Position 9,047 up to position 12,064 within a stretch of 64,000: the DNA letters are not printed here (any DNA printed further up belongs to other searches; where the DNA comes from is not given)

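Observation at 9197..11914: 458-aa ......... intein inserted exactly at the catalytic Cys of a UDP-sugar dehydrogenase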

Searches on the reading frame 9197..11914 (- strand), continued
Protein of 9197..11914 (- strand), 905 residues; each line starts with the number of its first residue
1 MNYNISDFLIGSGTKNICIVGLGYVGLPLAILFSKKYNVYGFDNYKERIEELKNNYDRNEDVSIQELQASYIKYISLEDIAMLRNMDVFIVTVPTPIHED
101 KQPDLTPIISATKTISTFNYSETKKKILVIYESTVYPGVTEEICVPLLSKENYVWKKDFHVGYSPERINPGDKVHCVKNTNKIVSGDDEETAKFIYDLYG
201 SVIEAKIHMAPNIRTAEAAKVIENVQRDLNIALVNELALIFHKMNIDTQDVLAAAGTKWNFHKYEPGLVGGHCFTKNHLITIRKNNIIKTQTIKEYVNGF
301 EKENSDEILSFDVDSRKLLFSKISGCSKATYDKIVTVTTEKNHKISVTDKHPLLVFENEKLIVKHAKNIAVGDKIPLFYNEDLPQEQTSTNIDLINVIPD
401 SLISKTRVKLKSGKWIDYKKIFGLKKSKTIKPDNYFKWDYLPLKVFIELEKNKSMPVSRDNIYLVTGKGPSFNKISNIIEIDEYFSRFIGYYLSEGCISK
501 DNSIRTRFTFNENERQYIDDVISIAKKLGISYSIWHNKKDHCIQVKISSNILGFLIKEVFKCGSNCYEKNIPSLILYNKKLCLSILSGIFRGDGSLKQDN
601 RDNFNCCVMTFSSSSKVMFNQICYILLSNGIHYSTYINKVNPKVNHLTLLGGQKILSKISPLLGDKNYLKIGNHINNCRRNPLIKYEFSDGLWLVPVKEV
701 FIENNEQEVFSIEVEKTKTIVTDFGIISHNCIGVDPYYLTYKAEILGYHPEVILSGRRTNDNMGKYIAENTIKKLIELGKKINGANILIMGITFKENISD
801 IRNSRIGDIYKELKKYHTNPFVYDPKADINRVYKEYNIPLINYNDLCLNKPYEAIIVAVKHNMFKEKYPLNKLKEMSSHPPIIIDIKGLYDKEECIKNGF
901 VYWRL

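Call 10: find_homologous_proteins(query=window:9197-11914:-, max_evalue=1e-10)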
Query window:9197-11914:- (905 aa): 1081 proteins with E <= 1e-10 among 8000 candidates; the best 120 are listed.
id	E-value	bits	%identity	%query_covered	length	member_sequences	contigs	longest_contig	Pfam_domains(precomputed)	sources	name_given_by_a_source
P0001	0.0e+0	2052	100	100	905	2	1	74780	PF00984.25,PF14528.12,PF03721.21,PF03720.23,PF14890.12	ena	-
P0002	1.3e-232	793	46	100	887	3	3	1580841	PF00984.25,PF02558.23,PF03446.22,PF14528.12,PF03721.21,PF03720.23,PF14890.12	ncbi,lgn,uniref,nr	ncbi:hypothetical protein JCM14244_11350 [Venenivibrio stagnispumantis]|uniref:Nucleotide sugar dehy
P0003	1.0e-227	777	45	100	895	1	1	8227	PF00984.25,PF02558.23,PF14528.12,PF03721.21,PF14527.12,PF03720.23,PF14890.12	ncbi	-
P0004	5.2e-225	768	44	100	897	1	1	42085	PF00984.25,PF02558.23,PF03446.22,PF14528.12,PF01210.30,PF03721.21,PF03807.24,PF03720.23,PF14890.12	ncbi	-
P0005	2.3e-224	766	44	100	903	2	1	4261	PF00984.25,PF02558.23,PF03446.22,PF14528.12,PF01210.30,PF03721.21,PF03720.23,PF14890.12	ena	-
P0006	3.6e-224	765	43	100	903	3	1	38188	PF00984.25,PF14528.12,PF03721.21,PF03720.23,PF14890.12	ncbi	-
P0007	1.1e-223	763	43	100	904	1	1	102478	PF00984.25,PF02558.23,PF03446.22,PF14528.12,PF01210.30,PF03721.21,PF14527.12,PF03720.23,PF14890.12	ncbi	-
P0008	1.3e-223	763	44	100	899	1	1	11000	PF00984.25,PF03446.22,PF14528.12,PF03721.21,PF03720.23,PF14890.12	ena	-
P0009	3.1e-223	762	44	98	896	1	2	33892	PF00984.25,PF02558.23,PF03446.22,PF14528.12,PF03721.21,PF03720.23,PF14890.12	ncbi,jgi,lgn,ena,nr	ncbi:MAG: hypothetical protein DSY47_02180 [Hydrogenothermus sp.]|nr:MAG: hypothetical protein DSY47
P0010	1.5e-222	760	45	99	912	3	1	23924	PF00984.25,PF14528.12,PF03721.21,PF03720.23,PF14890.12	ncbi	ncbi:UDP-N-acetyl-D-galactosamine dehydrogenase [Candidatus Magnetomoraceae bacterium gMMP-13]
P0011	1.7e-222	759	44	98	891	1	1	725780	PF00984.25,PF02558.23,PF14528.12,PF03721.21,PF03720.23,PF14890.12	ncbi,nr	ncbi:MAG: nucleotide sugar dehydrogenase [Hydrogenothermaceae bacterium]|nr:nucleotide sugar dehydro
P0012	2.0e-222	759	41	98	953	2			PF00984.25,PF14528.12,PF03721.21,PF03720.23,PF14890.12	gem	-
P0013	2.7e-222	759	41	99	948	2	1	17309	PF00984.25,PF14528.12,PF03721.21,PF03720.23,PF14890.12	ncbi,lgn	-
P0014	9.1e-222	757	44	100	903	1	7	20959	PF00984.25,PF02558.23,PF14528.12,PF03721.21,PF03720.23,PF14890.12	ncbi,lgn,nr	ncbi:MAG: nucleotide sugar dehydrogenase [Sulfurihydrogenibium azorense]|nr:nucleotide sugar dehydro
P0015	2.1e-221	756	43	100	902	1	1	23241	PF00984.25,PF02558.23,PF03446.22,PF14528.12,PF03721.21,PF03720.23,PF14890.12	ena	-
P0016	2.6e-220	752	44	100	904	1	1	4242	PF00984.25,PF02558.23,PF14528.12,PF03721.21,PF03720.23,PF14890.12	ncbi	-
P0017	3.1e-219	749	44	100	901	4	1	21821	PF00984.25,PF02558.23,PF14528.12,PF03721.21,PF03720.23,PF14890.12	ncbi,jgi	-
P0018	6.8e-219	748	43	100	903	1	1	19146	PF00984.25,PF02558.23,PF03446.22,PF14528.12,PF03721.21,PF03720.23,PF14890.12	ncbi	-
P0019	1.3e-217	743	41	98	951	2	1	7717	PF00984.25,PF14528.12,PF03721.21,PF03720.23,PF14890.12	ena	-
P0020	3.0e-216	739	44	100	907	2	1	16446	PF00984.25,PF02558.23,PF03446.22,PF14528.12,PF01210.30,PF03721.21,PF03720.23,PF14890.12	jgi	jgi:UDP-N-acetyl-D-mannosaminuronate dehydrogenase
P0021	1.8e-215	736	42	98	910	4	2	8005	PF00984.25,PF03446.22,PF14528.12,PF03721.21,PF03720.23,PF14890.12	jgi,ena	-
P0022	1.9e-215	736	42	100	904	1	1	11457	PF00984.25,PF02558.23,PF03446.22,PF14528.12,PF03721.21,PF03720.23,PF14890.12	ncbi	-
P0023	4.4e-213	728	43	98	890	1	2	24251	PF00984.25,PF03446.22,PF14528.12,PF03721.21,PF03720.23,PF14890.12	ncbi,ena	-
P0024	1.5e-212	727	44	98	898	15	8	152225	PF00984.25,PF03446.22,PF14528.12,PF03721.21,PF03720.23,PF14890.12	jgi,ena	-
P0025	5.8e-211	721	43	98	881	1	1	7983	PF00984.25,PF14528.12,PF03721.21,PF03720.23,PF14890.12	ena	-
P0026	6.6e-203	695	43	96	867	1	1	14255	PF00984.25,PF14528.12,PF03721.21,PF03720.23,PF14890.12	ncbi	-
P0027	7.9e-203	694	42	97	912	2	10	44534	PF00984.25,PF14528.12,PF03721.21,PF03720.23,PF14890.12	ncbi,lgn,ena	-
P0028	1.3e-199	684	40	99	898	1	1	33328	PF00984.25,PF14528.12,PF03721.21,PF03720.23,PF14890.12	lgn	-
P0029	4.0e-199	682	43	96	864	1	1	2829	PF00984.25,PF14528.12,PF03721.21,PF03720.23,PF14890.12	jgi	jgi:nucleotide sugar dehydrogenase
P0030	5.1e-199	682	43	96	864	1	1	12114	PF00984.25,PF14528.12,PF03721.21,PF03720.23,PF14890.12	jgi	jgi:nucleotide sugar dehydrogenase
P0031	1.1e-198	681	39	98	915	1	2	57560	PF00984.25,PF14528.12,PF03721.21,PF03720.23,PF14890.12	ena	-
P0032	2.0e-197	677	41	94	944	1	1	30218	PF00984.25,PF14528.12,PF03721.21,PF03720.23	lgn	-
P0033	8.7e-197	674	41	99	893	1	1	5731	PF00984.25,PF03446.22,PF14528.12,PF03721.21,PF03720.23,PF14890.12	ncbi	-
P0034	3.8e-196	672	42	90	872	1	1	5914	PF00984.25,PF03446.22,PF14528.12,PF03721.21,PF03720.23,PF14890.12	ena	-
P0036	1.3e-194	667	42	98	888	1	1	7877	PF00984.25,PF03446.22,PF14528.12,PF03721.21,PF03720.23,PF14890.12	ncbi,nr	ncbi:nucleotide sugar dehydrogenase [archaeon]|nr:nucleotide sugar dehydrogenase [archaeon]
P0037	1.5e-194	667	40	98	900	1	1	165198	PF00984.25,PF14528.12,PF03721.21,PF03720.23,PF14890.12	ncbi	-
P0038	1.9e-194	667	40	100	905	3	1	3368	PF00984.25,PF03446.22,PF14528.12,PF03721.21,PF03720.23,PF14890.12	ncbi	ncbi:MAG: nucleotide sugar dehydrogenase [Nanoarchaeota archaeon]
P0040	1.6e-192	660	43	89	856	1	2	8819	PF00984.25,PF14528.12,PF03721.21,PF03720.23,PF14890.12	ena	-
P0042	2.4e-191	656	41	94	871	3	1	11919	PF00984.25,PF14528.12,PF03721.21,PF03720.23,PF14890.12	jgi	jgi:UDP-N-acetyl-D-mannosaminuronate dehydrogenase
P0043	8.2e-191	655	39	98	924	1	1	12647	PF00984.25,PF14528.12,PF03721.21,PF03720.23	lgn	-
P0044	1.1e-190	654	42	97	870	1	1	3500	PF00984.25,PF14528.12,PF03721.21,PF03720.23,PF14890.12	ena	-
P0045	2.4e-190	653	42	89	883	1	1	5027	PF00984.25,PF14528.12,PF03721.21,PF03720.23,PF14890.12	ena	-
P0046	8.1e-190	651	41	98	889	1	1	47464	PF00984.25,PF03446.22,PF14528.12,PF03721.21,PF03720.23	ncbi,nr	ncbi:nucleotide sugar dehydrogenase [Candidatus Woesearchaeota archaeon]|nr:nucleotide sugar dehydro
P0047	1.9e-189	650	39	99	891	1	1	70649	PF00984.25,PF14528.12,PF03721.21,PF03720.23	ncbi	-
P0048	2.7e-188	646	42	86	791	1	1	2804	PF00984.25,PF14528.12,PF03721.21,PF03720.23,PF14890.12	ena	-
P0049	9.6e-186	638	41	90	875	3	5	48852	PF00984.25,PF14528.12,PF03721.21,PF03720.23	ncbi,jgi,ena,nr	ncbi:MAG TPA: nucleotide sugar dehydrogenase [Candidatus Nanoarchaeia archaeon]|nr:nucleotide sugar 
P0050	1.4e-185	637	40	97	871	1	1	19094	PF00984.25,PF14528.12,PF03721.21,PF03720.23,PF14890.12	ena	-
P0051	1.6e-185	637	40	98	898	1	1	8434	PF00984.25,PF14528.12,PF03721.21,PF03720.23,PF14890.12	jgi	-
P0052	3.6e-185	636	40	97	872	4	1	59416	PF00984.25,PF14528.12,PF03721.21,PF03720.23,PF14890.12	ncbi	-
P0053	4.9e-185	636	39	98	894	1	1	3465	PF00984.25,PF14528.12,PF03721.21,PF03720.23,PF14890.12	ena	-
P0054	6.0e-185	635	40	94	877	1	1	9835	PF00984.25,PF14528.12,PF03721.21,PF03720.23,PF14890.12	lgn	-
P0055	1.9e-183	630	38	98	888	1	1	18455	PF00984.25,PF03446.22,PF14528.12,PF01210.30,PF03721.21,PF03720.23,PF14890.12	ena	-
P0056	1.9e-182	627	40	94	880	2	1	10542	PF00984.25,PF14528.12,PF03721.21,PF03720.23,PF14890.12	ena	-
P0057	4.0e-181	623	38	97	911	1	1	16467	PF00984.25,PF14528.12,PF03721.21,PF03720.23,PF14890.12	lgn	-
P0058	3.0e-179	616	40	93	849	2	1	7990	PF00984.25,PF14528.12,PF03721.21,PF03720.23,PF14890.12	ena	-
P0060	4.7e-167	576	40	97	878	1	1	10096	PF00984.25,PF14528.12,PF03721.21,PF03720.23,PF14890.12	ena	-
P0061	7.3e-162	559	35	98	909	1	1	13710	PF00984.25,PF03446.22,PF14528.12,PF03721.21,PF03720.23,PF14890.12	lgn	-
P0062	8.9e-161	555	38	79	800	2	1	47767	PF00984.25,PF14528.12,PF03721.21,PF14890.12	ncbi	-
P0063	1.1e-156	542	35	98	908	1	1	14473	PF00984.25,PF03446.22,PF02826.26,PF14528.12,PF03721.21,PF03720.23,PF14890.12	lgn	-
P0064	1.8e-147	511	47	41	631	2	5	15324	PF00984.25,PF03446.22,PF02826.26,PF01210.30,PF03721.21,PF03720.23,PF14890.12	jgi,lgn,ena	-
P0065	1.4e-146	508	46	41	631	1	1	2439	PF00984.25,PF03446.22,PF02826.26,PF03721.21,PF03720.23,PF14890.12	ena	-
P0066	3.3e-146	507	35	98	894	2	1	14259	PF00984.25,PF03446.22,PF02826.26,PF03721.21,PF03720.23,PF14890.12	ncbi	-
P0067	3.0e-144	501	35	97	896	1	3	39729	PF00984.25,PF14528.12,PF03721.21,PF03720.23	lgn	-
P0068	3.2e-144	500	35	98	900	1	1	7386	PF00984.25,PF03446.22,PF01210.30,PF03721.21,PF03720.23,PF14890.12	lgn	-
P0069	8.2e-143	496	34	98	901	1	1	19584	PF00984.25,PF03446.22,PF01210.30,PF03721.21,PF03720.23,PF14890.12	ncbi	-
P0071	4.1e-142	494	36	98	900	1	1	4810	PF00984.25,PF03446.22,PF02826.26,PF14528.12,PF01210.30,PF03721.21,PF03720.23,PF14890.12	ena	-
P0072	9.2e-142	492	35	98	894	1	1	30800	PF00984.25,PF03446.22,PF01210.30,PF03721.21,PF03720.23,PF14890.12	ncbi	-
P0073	2.4e-141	491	37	89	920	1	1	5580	PF00984.25,PF03446.22,PF14528.12,PF03721.21,PF03720.23,PF14890.12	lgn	-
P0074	6.4e-138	480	34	98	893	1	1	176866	PF00984.25,PF00070.34,PF03446.22,PF14528.12,PF01210.30,PF03721.21,PF03720.23,PF14890.12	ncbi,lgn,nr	ncbi:nucleotide sugar dehydrogenase [Candidatus Woesearchaeota archaeon]|nr:nucleotide sugar dehydro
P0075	7.3e-138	479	34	91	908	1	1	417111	PF00984.25,PF03446.22,PF14528.12,PF03721.21,PF03720.23,PF14890.12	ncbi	ncbi:MAG: nucleotide sugar dehydrogenase [Candidatus Omnitrophota bacterium]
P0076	1.8e-137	478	36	87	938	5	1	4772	PF00984.25,PF03446.22,PF14528.12,PF03721.21,PF03720.23,PF14890.12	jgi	jgi:nucleotide sugar dehydrogenase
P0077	2.1e-137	478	35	89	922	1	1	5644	PF00984.25,PF03446.22,PF03721.21,PF03720.23,PF14890.12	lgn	-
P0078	2.1e-137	478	34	89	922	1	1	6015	PF00984.25,PF03446.22,PF14528.12,PF03721.21,PF03720.23,PF14890.12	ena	-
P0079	2.2e-137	478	35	95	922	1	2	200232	PF00984.25,PF03446.22,PF14528.12,PF03721.21,PF03720.23,PF14890.12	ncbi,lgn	ncbi:MAG: nucleotide sugar dehydrogenase [Candidatus Omnitrophota bacterium]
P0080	7.7e-137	476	35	87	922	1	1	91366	PF00984.25,PF03446.22,PF14528.12,PF03721.21,PF03720.23,PF14890.12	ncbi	-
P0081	1.0e-136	476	34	88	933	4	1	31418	PF00984.25,PF03446.22,PF14528.12,PF03721.21,PF03720.23,PF14890.12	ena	-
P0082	1.1e-136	476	35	93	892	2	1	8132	PF00984.25,PF02254.25,PF03446.22,PF14528.12,PF03721.21,PF03720.23,PF14890.12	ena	-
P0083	1.3e-136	475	35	89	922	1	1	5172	PF00984.25,PF03446.22,PF14528.12,PF03721.21,PF03720.23,PF14890.12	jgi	-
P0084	1.5e-136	475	33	97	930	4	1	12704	PF00984.25,PF03446.22,PF14528.12,PF03721.21,PF03720.23,PF14890.12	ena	-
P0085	1.5e-136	475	39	77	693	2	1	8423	PF00984.25,PF14528.12,PF03720.23,PF14890.12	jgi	-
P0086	1.8e-136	475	35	89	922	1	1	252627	PF00984.25,PF03446.22,PF14528.12,PF03721.21,PF03720.23,PF14890.12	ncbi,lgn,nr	ncbi:MAG: nucleotide sugar dehydrogenase [Candidatus Omnitrophota bacterium]|nr:nucleotide sugar deh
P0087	1.6e-135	472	35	98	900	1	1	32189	PF00984.25,PF03446.22,PF14528.12,PF03721.21,PF03720.23,PF02737.25,PF14890.12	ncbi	-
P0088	2.4e-135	471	34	89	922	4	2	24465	PF00984.25,PF03446.22,PF14528.12,PF03721.21,PF03720.23,PF14890.12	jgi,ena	-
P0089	6.7e-135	470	36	89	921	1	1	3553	PF00984.25,PF03446.22,PF14528.12,PF03721.21,PF03720.23,PF14890.12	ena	-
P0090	3.2e-134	467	34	90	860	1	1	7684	PF00984.25,PF03446.22,PF14528.12,PF03721.21,PF03720.23,PF14890.12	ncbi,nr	ncbi:MAG: nucleotide sugar dehydrogenase [bacterium]|nr:nucleotide sugar dehydrogenase [bacterium]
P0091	5.9e-134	467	33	89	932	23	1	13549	PF00984.25,PF03446.22,PF14528.12,PF03721.21,PF03720.23,PF14890.12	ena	-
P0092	6.2e-134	466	36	89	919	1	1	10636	PF00984.25,PF03446.22,PF14528.12,PF03721.21,PF03720.23,PF14890.12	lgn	-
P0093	9.4e-134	466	34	97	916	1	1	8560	PF00984.25,PF03446.22,PF14528.12,PF03721.21,PF03720.23,PF14890.12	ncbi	-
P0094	1.0e-133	466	34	94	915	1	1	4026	PF00984.25,PF03446.22,PF14528.12,PF03721.21,PF03720.23,PF14890.12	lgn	-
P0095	3.5e-133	464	35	89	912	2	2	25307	PF00984.25,PF03446.22,PF14528.12,PF03721.21,PF03720.23,PF14890.12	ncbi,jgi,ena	-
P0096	6.2e-133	463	34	97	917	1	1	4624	PF00984.25,PF03446.22,PF14528.12,PF03721.21,PF03720.23,PF14890.12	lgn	-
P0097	1.8e-132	462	33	90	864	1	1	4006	PF00984.25,PF14528.12,PF03721.21,PF03720.23,PF14890.12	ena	-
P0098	2.1e-132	461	34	93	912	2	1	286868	PF00984.25,PF03446.22,PF14528.12,PF03721.21,PF03720.23,PF14890.12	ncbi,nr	ncbi:MAG: nucleotide sugar dehydrogenase [Candidatus Omnitrophica bacterium]|nr:nucleotide sugar deh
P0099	2.2e-132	461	35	89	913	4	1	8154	PF00984.25,PF14528.12,PF03721.21,PF03720.23,PF14890.12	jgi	jgi:nucleotide sugar dehydrogenase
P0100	5.3e-132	460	33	95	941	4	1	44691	PF00984.25,PF03446.22,PF14528.12,PF03721.21,PF03720.23,PF14890.12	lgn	-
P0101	6.5e-132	460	36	89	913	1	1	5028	PF00984.25,PF03446.22,PF14528.12,PF03721.21,PF03720.23,PF02737.25,PF14890.12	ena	-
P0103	1.3e-131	459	33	98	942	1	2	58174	PF00984.25,PF03446.22,PF14528.12,PF03721.21,PF03720.23,PF14890.12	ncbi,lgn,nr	ncbi:MAG: nucleotide sugar dehydrogenase [Chloroflexi bacterium]|nr:nucleotide sugar dehydrogenase [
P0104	1.3e-131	459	35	89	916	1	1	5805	PF00984.25,PF03446.22,PF14528.12,PF03721.21,PF03720.23,PF14890.12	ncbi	-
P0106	5.4e-131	457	32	98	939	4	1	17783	PF00984.25,PF03446.22,PF14528.12,PF03721.21,PF03720.23,PF02737.25,PF14890.12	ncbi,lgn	-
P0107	5.8e-131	457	32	97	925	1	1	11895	PF00984.25,PF03446.22,PF14528.12,PF03721.21,PF03720.23,PF14890.12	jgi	-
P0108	9.3e-131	456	35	90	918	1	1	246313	PF00984.25,PF03446.22,PF14528.12,PF03721.21,PF03720.23,PF14890.12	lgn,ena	-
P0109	2.1e-130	455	34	89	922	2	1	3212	PF00984.25,PF03446.22,PF14528.12,PF03721.21,PF03720.23,PF14890.12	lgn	-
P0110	6.2e-130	453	33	90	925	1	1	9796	PF00984.25,PF03446.22,PF14528.12,PF03721.21,PF03720.23,PF14890.12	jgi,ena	-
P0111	6.7e-130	453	34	97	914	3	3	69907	PF00984.25,PF03446.22,PF14528.12,PF03721.21,PF03720.23,PF14890.12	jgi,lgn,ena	-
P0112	1.1e-129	452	34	93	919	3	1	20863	PF00984.25,PF03446.22,PF14528.12,PF03721.21,PF03720.23,PF14890.12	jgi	-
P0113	4.8e-129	450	33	94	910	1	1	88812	PF00984.25,PF03446.22,PF14528.12,PF03721.21,PF03720.23,PF14890.12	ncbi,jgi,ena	ncbi:MAG: nucleotide sugar dehydrogenase [Candidatus Omnitrophota bacterium]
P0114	7.8e-129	450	34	98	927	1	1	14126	PF00984.25,PF03446.22,PF14528.12,PF03721.21,PF03720.23,PF14890.12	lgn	-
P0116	1.4e-128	449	32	96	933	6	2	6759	PF00984.25,PF03446.22,PF14528.12,PF03721.21,PF03720.23,PF14890.12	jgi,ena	-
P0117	1.6e-128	449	32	98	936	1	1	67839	PF00984.25,PF03446.22,PF14528.12,PF03721.21,PF03720.23,PF02737.25,PF14890.12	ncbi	-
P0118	1.9e-128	448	31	98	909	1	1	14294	PF00984.25,PF03446.22,PF14528.12,PF03721.21,PF03720.23,PF14890.12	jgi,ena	-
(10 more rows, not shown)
